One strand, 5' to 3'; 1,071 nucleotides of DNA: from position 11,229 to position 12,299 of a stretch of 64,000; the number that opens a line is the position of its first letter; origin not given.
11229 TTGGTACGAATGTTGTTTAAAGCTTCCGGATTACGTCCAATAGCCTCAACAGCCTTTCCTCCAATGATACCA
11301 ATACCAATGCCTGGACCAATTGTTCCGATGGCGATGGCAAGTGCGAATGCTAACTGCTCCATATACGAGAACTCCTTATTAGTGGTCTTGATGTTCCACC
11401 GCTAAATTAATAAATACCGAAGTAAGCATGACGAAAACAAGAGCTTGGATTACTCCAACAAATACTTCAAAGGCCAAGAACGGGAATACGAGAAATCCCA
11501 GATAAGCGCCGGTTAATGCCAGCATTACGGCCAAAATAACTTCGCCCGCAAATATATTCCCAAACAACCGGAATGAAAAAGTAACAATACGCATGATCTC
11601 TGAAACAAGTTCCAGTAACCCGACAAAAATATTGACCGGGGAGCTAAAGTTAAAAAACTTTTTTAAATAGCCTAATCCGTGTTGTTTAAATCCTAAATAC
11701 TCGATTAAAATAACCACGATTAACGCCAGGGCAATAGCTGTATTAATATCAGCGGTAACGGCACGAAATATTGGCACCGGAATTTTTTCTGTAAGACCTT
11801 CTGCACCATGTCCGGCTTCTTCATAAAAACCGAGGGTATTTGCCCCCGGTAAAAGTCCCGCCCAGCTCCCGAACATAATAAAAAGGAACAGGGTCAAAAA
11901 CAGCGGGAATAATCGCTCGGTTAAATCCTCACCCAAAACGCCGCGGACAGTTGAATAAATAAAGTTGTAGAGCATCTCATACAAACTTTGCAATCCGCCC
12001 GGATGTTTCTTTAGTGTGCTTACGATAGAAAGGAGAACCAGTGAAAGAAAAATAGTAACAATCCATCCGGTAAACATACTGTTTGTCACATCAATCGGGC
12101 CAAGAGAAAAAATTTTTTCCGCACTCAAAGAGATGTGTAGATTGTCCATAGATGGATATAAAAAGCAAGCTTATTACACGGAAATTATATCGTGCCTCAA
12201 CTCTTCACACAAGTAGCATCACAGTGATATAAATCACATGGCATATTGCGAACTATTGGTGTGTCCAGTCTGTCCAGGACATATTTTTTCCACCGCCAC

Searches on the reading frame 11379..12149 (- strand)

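Call 82: search_protein_families(library=pfam, proteins=[window:11379-12149:-], max_evalue=0.00001)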
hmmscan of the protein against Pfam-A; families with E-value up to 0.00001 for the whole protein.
window:11379-12149:- (256 aa): 1 family
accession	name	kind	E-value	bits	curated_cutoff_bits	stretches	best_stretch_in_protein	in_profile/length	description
PF00119.25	ATP-synt_A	-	3.2e-48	164.9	33.9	1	25-248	1-217/217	ATP synthase A chain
